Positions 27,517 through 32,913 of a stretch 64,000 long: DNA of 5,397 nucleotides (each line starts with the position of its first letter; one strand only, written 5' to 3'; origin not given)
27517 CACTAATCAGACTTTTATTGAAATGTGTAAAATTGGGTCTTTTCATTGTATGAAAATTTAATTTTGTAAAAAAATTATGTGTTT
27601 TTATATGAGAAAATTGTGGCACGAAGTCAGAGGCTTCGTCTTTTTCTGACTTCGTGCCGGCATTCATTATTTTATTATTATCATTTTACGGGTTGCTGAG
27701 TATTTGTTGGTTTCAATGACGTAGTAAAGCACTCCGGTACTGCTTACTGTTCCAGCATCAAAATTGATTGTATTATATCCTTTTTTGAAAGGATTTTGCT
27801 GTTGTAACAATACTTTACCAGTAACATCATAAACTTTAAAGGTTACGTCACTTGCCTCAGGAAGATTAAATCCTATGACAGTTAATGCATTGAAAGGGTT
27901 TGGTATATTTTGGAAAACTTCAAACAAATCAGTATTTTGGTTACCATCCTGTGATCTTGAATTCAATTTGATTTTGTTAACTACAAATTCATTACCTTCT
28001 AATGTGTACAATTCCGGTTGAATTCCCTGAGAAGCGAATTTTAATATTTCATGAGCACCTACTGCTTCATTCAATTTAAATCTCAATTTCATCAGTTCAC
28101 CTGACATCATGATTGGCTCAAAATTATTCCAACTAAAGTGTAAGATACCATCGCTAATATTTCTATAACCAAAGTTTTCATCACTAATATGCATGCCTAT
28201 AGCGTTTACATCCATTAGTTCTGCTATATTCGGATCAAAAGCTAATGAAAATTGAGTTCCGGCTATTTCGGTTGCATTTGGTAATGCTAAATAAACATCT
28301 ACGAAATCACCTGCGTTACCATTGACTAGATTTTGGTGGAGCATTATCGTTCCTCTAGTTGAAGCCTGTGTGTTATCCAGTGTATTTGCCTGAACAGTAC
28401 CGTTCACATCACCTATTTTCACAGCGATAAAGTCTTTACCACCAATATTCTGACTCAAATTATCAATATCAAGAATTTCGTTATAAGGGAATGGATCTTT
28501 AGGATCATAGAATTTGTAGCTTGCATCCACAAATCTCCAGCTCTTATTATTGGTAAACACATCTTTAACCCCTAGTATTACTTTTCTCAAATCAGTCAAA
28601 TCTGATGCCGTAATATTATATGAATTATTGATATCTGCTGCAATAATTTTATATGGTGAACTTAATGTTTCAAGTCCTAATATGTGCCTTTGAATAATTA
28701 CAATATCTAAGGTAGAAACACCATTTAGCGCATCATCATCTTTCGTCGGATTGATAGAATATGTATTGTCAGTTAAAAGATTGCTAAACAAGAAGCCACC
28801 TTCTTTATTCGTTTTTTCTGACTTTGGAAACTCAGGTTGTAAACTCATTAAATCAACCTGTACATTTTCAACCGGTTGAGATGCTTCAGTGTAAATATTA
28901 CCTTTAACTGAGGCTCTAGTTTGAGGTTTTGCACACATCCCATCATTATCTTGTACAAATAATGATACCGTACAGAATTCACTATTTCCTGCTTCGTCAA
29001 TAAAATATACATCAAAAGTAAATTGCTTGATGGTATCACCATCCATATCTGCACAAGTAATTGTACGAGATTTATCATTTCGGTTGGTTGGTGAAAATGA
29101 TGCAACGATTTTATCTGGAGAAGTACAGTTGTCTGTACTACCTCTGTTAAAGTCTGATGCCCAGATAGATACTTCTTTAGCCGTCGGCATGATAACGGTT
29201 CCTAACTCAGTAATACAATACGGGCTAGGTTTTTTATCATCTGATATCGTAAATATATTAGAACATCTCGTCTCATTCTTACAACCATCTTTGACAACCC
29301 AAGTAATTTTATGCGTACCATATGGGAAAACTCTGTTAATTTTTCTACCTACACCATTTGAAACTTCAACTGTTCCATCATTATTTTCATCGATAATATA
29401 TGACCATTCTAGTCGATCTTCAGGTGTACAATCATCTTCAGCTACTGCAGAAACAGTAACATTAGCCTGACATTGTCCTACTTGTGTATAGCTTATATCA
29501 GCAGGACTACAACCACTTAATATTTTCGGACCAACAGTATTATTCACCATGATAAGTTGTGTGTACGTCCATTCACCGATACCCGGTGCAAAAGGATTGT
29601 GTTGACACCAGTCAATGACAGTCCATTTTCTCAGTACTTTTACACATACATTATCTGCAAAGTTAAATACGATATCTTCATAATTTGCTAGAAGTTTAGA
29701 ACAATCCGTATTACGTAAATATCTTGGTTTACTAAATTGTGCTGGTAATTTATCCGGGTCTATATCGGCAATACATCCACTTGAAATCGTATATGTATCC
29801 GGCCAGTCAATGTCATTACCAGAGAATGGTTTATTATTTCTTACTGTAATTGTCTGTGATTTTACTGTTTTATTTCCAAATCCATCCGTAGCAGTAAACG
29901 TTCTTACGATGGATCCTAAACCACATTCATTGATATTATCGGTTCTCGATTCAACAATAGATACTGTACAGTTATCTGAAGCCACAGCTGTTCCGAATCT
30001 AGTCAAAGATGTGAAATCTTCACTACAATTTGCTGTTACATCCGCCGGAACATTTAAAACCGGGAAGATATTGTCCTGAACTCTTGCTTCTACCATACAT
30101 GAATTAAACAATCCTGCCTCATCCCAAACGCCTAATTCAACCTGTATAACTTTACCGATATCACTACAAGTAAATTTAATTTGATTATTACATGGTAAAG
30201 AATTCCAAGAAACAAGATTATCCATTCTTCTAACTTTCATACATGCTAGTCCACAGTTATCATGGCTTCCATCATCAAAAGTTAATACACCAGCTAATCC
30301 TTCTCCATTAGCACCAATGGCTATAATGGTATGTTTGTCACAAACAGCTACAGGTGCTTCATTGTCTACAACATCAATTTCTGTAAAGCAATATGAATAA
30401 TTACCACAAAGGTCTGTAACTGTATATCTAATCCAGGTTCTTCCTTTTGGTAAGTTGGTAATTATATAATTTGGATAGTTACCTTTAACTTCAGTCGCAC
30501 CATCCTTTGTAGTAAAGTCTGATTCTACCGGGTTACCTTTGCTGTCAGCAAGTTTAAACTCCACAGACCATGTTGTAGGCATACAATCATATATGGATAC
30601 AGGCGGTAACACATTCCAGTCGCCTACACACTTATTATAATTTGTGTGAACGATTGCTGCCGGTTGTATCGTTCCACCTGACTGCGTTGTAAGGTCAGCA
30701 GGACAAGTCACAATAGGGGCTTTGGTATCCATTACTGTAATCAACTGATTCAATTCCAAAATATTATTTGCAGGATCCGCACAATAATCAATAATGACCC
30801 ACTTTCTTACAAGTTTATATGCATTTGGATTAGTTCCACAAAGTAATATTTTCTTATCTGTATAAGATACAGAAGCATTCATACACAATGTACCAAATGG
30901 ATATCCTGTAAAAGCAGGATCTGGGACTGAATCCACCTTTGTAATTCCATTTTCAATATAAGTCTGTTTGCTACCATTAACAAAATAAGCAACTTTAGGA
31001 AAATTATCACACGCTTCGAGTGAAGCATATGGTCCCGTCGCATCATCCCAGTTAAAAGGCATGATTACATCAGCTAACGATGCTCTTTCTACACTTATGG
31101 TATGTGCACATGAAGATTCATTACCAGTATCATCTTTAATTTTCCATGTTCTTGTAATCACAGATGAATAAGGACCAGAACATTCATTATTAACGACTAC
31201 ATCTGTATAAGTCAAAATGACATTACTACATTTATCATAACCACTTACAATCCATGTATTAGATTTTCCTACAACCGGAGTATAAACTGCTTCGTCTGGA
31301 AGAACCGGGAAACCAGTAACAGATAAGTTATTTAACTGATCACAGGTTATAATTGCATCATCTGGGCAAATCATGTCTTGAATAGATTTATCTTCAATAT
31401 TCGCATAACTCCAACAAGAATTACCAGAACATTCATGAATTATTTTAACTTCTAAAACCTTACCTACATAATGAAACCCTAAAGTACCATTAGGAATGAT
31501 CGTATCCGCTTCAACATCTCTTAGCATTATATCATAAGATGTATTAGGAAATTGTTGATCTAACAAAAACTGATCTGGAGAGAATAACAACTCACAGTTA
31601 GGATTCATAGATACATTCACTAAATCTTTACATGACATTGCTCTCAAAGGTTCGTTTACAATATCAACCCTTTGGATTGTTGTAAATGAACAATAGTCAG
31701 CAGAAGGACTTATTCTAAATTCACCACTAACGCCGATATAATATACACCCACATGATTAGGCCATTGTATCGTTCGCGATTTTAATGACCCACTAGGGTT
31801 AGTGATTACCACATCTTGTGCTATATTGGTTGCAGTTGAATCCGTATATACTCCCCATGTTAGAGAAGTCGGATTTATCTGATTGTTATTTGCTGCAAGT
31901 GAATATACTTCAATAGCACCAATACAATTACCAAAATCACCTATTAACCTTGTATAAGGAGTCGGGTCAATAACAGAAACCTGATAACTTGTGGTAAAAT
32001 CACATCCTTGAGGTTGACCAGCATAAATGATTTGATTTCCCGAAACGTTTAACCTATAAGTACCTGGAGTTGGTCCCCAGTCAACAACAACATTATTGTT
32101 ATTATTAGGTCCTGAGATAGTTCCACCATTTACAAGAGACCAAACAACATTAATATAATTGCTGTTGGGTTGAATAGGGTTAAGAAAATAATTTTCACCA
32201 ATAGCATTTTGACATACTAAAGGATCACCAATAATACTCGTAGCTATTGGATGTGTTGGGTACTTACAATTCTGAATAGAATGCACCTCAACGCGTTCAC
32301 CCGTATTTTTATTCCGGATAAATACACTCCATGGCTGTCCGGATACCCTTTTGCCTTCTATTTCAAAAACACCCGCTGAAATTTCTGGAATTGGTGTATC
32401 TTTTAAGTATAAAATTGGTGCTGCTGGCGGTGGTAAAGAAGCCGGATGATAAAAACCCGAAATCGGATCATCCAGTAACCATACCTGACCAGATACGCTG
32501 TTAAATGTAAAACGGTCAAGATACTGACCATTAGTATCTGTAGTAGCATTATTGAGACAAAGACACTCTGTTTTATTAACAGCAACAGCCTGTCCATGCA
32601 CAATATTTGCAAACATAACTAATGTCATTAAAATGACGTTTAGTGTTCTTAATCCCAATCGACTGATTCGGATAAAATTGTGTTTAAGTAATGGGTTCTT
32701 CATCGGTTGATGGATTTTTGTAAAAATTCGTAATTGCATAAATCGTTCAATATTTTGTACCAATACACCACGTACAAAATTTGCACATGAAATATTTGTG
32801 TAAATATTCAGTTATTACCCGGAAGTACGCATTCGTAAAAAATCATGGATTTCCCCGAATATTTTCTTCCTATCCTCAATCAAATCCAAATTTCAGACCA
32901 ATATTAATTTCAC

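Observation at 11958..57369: Four giant T9SS-cargo paralogues share one collinear Cys-rich chassis but carry unrelated N-terminal heads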

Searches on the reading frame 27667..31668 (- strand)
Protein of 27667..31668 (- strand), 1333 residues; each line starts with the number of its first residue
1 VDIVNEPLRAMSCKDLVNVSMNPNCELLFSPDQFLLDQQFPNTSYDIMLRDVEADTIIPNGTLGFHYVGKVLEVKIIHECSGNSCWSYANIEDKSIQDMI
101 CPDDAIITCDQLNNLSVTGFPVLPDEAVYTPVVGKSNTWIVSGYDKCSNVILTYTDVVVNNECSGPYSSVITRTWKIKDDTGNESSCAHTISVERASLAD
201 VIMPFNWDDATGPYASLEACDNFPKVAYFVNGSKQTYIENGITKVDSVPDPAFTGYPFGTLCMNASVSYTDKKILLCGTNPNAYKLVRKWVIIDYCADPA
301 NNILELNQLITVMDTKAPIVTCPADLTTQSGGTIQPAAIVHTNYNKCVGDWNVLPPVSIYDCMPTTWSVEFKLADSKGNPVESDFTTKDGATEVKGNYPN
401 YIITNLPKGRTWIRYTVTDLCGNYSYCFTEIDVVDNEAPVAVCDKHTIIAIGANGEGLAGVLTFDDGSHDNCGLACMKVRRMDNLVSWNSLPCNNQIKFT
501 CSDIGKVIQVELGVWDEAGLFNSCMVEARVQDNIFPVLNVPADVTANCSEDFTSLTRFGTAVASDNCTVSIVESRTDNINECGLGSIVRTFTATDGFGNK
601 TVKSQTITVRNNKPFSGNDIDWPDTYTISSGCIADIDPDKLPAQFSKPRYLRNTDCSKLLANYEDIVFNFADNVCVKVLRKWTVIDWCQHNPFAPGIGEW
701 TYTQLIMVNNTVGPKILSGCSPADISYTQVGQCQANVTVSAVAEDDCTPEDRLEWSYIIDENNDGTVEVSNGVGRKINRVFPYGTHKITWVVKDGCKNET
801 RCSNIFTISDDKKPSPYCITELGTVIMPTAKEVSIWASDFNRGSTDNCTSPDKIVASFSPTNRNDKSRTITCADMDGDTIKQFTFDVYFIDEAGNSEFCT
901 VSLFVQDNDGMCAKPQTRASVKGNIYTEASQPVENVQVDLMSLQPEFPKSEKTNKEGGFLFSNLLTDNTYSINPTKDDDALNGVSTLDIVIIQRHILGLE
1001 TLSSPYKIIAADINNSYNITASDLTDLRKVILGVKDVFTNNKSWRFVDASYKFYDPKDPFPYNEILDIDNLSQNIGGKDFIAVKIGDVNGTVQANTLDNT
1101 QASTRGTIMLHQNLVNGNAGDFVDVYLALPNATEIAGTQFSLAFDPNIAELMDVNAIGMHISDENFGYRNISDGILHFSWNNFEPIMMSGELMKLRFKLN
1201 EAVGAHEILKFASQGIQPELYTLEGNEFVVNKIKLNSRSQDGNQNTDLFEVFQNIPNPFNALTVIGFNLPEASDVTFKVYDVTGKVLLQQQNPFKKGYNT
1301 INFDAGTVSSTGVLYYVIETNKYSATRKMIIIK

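Call 8: find_homologous_proteins(query=window:27667-31668:-, max_evalue=0.00001)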
Query window:27667-31668:- (1333 aa): 395 proteins with E <= 0.00001 among 5868 candidates; the best 120 are listed.
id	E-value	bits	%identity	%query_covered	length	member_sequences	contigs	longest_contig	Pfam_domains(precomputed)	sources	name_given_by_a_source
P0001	0.0e+0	3105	100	100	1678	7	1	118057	PF00963.25,PF18962.8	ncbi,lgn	-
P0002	0.0e+0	2471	78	100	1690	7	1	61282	PF00963.25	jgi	jgi:hypothetical protein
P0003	0.0e+0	2381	75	100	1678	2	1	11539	PF00963.25,PF18962.8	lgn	-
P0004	0.0e+0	2347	74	100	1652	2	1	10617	PF00963.25,PF18962.8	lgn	-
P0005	0.0e+0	2346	73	100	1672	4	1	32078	PF00963.25,PF18962.8,PF13620.13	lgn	-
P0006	0.0e+0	2283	72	100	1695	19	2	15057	PF23237.2,PF00963.25,PF18962.8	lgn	-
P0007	0.0e+0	1862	60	100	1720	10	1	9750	PF23237.2,PF00963.25,PF18962.8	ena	-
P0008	0.0e+0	1811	59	100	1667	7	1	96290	PF00963.25,PF18962.8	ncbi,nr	ncbi:MAG: T9SS type A sorting domain-containing protein [Saprospiraceae bacterium]|nr:T9SS type A so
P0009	0.0e+0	1801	59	100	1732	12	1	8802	PF23237.2,PF18962.8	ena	-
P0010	0.0e+0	1766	57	100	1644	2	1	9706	PF23237.2,PF00963.25,PF18962.8,PF13620.13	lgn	-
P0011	0.0e+0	1765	57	100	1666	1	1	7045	PF18962.8,PF13620.13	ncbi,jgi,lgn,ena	jgi:hypothetical protein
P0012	0.0e+0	1761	57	100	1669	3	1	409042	PF23237.2,PF00963.25,PF18962.8,PF13620.13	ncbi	-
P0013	0.0e+0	1751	57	100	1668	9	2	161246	PF23237.2,PF22902.3,PF00963.25,PF18962.8,PF13620.13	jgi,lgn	-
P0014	0.0e+0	1749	56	100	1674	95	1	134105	PF00963.25,PF18962.8,PF13620.13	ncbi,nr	ncbi:MAG: T9SS type A sorting domain-containing protein [Saprospiraceae bacterium]|nr:T9SS type A so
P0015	0.0e+0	1739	56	100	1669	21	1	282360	PF23237.2,PF00963.25,PF18962.8,PF13620.13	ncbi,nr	ncbi:MAG: T9SS type A sorting domain-containing protein [Saprospiraceae bacterium]|nr:T9SS type A so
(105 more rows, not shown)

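Call 40: find_encoding_contigs(protein=P0001, flank=2000, max_places=3)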
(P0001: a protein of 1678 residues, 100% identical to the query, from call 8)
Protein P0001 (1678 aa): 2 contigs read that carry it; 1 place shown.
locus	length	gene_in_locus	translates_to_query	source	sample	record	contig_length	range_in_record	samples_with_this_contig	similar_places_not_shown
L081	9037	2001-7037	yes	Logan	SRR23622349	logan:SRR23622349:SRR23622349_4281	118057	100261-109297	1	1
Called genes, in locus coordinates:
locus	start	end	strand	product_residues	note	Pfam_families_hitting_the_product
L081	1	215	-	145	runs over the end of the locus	PF02082:Rrf2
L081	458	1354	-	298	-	-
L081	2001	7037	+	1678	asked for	PF00963:Cohesin (weak), PF18962:Por_Secre_tail (weak)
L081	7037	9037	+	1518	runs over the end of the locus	PF02494:HYR (faint), PF13620:CarboxypepD_reg (faint), PF00963:Cohesin (weak), PF18962:Por_Secre_tail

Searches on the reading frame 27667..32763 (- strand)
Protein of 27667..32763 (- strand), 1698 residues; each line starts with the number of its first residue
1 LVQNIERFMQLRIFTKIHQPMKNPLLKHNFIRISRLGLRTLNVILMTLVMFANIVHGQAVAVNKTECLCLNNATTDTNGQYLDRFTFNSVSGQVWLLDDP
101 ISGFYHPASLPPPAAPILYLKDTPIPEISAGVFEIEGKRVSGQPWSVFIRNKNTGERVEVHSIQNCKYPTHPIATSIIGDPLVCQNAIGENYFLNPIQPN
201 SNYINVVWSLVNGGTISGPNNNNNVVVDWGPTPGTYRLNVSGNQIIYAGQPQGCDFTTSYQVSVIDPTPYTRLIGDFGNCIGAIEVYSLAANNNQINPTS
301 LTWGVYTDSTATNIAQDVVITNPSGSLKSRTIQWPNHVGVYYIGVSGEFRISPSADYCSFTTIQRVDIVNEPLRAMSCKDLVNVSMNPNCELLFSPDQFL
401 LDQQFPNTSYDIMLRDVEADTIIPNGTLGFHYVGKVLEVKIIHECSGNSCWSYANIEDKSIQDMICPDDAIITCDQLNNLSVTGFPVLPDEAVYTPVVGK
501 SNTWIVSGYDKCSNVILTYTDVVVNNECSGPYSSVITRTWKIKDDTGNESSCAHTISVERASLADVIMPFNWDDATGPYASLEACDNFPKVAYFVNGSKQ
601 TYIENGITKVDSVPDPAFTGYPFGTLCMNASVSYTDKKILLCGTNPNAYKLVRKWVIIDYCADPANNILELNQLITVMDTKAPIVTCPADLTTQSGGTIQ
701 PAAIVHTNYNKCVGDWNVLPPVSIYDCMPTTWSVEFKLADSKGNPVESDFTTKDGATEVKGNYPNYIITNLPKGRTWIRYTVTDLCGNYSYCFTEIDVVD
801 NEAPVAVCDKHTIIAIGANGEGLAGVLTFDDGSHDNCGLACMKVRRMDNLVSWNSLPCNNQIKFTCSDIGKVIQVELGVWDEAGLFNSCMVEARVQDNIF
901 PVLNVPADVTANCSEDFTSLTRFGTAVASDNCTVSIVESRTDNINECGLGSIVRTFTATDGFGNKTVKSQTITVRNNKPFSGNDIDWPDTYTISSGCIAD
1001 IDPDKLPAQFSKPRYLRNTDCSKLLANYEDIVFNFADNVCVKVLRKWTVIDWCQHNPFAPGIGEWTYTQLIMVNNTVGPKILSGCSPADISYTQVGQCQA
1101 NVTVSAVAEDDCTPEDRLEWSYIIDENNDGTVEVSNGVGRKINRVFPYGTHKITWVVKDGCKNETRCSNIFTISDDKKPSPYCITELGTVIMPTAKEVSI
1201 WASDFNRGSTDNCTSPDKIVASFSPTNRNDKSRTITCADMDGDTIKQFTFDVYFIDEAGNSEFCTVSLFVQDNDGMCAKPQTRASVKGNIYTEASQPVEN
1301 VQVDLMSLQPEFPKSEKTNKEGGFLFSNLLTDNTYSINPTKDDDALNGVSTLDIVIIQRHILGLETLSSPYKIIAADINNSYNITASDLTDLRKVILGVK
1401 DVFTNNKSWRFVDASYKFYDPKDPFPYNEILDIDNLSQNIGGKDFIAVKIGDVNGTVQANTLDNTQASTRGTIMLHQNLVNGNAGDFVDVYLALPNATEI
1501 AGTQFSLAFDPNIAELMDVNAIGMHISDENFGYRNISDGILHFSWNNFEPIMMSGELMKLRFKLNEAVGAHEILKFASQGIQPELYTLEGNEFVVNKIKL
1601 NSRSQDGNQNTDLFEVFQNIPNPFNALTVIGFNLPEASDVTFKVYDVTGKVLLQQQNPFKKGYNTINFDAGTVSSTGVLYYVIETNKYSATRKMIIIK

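Call 4: search_protein_families(library=pfam, proteins=[window:27667-32763:-], max_evalue=0.01)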
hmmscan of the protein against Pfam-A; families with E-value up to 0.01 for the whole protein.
window:27667-32763:- (1698 aa): 6 families
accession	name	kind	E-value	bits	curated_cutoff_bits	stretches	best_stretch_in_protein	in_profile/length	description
PF00963.24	Cohesin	-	1.5e-07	32.1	24.1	1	1480-1576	8-114/139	Cohesin domain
PF18962.6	Por_Secre_tail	-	1.9e-06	28.5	27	1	1621-1696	3-75/75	Secretion system C-terminal sorting domain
PF23237.1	HYR_4C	-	0.00021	21.8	27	1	903-974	3-73/73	HYR-like domain with 4 cysteines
PF13620.12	CarboxypepD_reg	-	0.00029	21.6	32.3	1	1285-1338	1-53/82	Carboxypeptidase regulatory-like domain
PF17210.9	SdrD_B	-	0.0022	18.6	29.7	0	1294-1344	20-69/112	SdrD B-like domain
PF00404.24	Dockerin_1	-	0.0054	17.3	22.9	1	1349-1396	10-56/57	Dockerin type I domain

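Call 5: search_protein_families(library=ncbifam, proteins=[window:27667-32763:-], max_evalue=0.01)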
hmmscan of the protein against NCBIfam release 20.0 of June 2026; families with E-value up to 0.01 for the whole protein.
window:27667-32763:- (1698 aa): 2 families
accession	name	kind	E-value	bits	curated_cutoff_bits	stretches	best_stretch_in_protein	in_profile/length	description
TIGR04183.1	Por_Secre_tail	domain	1.1e-07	31.7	23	1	1621-1696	3-71/72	T9SS type A sorting domain-containing protein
NF038113.1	T9SSA_dep_M36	equivalog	2.3e-05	22.7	885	1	1605-1696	782-868/869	T9SS-dependent M36 family metallopeptidase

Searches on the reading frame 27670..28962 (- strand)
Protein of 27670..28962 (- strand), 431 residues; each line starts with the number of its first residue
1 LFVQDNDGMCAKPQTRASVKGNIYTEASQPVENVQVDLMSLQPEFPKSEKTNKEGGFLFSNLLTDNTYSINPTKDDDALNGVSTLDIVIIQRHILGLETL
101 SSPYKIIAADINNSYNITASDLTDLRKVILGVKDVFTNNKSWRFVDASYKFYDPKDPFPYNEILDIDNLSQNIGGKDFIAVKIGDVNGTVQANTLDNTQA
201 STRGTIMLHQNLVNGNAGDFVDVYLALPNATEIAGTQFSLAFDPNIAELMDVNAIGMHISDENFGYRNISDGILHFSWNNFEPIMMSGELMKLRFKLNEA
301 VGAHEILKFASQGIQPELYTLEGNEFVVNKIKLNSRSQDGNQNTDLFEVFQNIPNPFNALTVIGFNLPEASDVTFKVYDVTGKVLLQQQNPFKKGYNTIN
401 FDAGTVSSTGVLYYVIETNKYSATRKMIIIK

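Call 37: predict_structure(alignment_id=A2)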
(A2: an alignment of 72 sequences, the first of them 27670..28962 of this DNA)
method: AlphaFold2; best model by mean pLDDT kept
length: 431 residues; sequences in the alignment: 72
mean_pLDDT: 91.9   pTM: 0.75
mean pLDDT of the five models: 91.9, 91.1, 91.1, 90.8, 90.5
residues with pLDDT >= 90: 365; 70-90: 38; 50-70: 14; < 50: 14
segments of 3 or more residues with pLDDT < 50: 1-8, 338-343
pLDDT, mean of each block of 10 residues (from residue 1): 46 81 97 98 97 97 97 95 95 95 97 96 96 94 97 96 96 96 95 76 86 96 94 96 98 91 95 97 93 98 96 93 92 74 69 89 94 97 96 94 92 96 93 75
secondary structure, 60 per line:
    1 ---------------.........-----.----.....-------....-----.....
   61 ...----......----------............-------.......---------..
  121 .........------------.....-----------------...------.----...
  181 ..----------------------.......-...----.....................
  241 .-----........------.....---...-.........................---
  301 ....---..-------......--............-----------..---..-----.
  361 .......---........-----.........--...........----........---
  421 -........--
elements in order: E16-24 E35-39 E47-50 E56-63 E68-73 H84-95 H103-109 H119-129 E142-146 E164-166 E178-182 E205-211 E213-215 E220-241 E247-254 E273-297 E301-304 E317-322 E325-336 E360-367 E371-378 E384-392 E395-402 E410-417 E422-429

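Call 39: fold_search(model_id=the predicted structure, library=pdb)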
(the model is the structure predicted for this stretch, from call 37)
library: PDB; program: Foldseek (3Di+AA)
matches with E <= 10: 1896; with E <= 0.001: 225
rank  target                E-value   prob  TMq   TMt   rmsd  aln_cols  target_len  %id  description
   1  2w1n                  4.4e-09  1.00  0.21  0.36  19.8       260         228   15  cohesin and fibronectin type-III double module construct from the Clostridium perfringens glycoside hydrolase GH84C (released 2009-02-03)
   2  8jmw_A                5.2e-08  1.00  0.16  0.13  12.5       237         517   13  Fibril form of serine peptidase Vpr (released 2023-12-06)
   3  3l8q_D                1.4e-07  1.00  0.24  0.30  13.9       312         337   12  Structure analysis of the type II cohesin dyad from the adaptor ScaA scaffoldin of Acetivibrio cellulolyticus (released 2010-05-05)
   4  4fl4_I                1.5e-07  1.00  0.21  0.29  17.6       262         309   14  Scaffoldin conformation and dynamics revealed by a ternary complex from the Clostridium thermocellum cellulosome (released 2012-06-27)
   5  6fwv_B                7.0e-07  1.00  0.19  0.16  19.8       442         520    8  The Bacillus anthracis TIE protein (released 2018-08-08)
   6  3l8q_A                7.8e-07  1.00  0.23  0.29  13.7       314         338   13  Structure analysis of the type II cohesin dyad from the adaptor ScaA scaffoldin of Acetivibrio cellulolyticus (released 2010-05-05)
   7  3kpt_B                7.8e-07  1.00  0.20  0.22  18.0       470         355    8  Crystal structure of BcpA, the major pilin subunit of Bacillus cereus (released 2009-11-24)
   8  3rkp_B                8.3e-07  1.00  0.21  0.24  18.1       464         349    9  Crystal structure of BcpA*(D312A), the major pilin subunit of Bacillus cereus (released 2012-05-30)
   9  3kpt_A                9.8e-07  1.00  0.19  0.22  18.6       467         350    8  Crystal structure of BcpA, the major pilin subunit of Bacillus cereus (released 2009-11-24)
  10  5lxv_C                1.1e-06  1.00  0.25  0.57   4.8       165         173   15  Crystal structure of Ruminococcus flavefaciens scaffoldin C cohesin in complex with a dockerin from an uncharacterized (released 2016-10-19)
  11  4fl4_L                1.4e-06  1.00  0.22  0.30  17.6       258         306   16  Scaffoldin conformation and dynamics revealed by a ternary complex from the Clostridium thermocellum cellulosome (released 2012-06-27)
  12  5lxv_A                1.8e-06  1.00  0.25  0.57   4.8       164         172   13  Crystal structure of Ruminococcus flavefaciens scaffoldin C cohesin in complex with a dockerin from an uncharacterized (released 2016-10-19)
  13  6fwv_A                1.9e-06  1.00  0.19  0.16  19.0       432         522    8  The Bacillus anthracis TIE protein (released 2018-08-08)
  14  3rkp_A                2.8e-06  1.00  0.21  0.24  18.4       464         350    9  Crystal structure of BcpA*(D312A), the major pilin subunit of Bacillus cereus (released 2012-05-30)
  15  4fl4_C                3.1e-06  1.00  0.21  0.29  17.2       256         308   15  Scaffoldin conformation and dynamics revealed by a ternary complex from the Clostridium thermocellum cellulosome (released 2012-06-27)
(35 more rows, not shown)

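Call 59: search_protein_representatives(protein=window:27670-28962:-)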
Query: 431 residues. Proteins with E-value up to 0.001 (for the whole library): 97967; up to 1e-10: 9934; up to 1e-30: 4424. The best 150 are listed.
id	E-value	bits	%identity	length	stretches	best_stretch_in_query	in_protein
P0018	9.6e-118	410.0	48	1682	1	1-431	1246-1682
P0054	5.0e-117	407.7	47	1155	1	3-431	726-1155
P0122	5.2e-112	391.1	37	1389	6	64-197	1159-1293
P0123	1.6e-105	369.8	44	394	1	38-431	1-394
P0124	1.6e-90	320.3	41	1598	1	2-430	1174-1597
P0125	5.2e-89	315.4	39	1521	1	4-430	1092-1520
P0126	3.2e-88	312.8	40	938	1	3-430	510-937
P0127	5.2e-87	308.8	35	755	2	18-428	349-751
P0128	1.3e-86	307.5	40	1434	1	14-430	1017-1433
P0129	1.6e-86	307.2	40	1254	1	1-431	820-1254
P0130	4.2e-86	305.8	41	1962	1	3-429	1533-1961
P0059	9.1e-86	304.7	37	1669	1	12-431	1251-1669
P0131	1.2e-85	304.4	35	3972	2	7-430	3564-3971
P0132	1.2e-85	304.4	40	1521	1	3-431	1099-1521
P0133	1.3e-85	304.1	44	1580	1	3-430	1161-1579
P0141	1.6e-83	297.3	39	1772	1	4-431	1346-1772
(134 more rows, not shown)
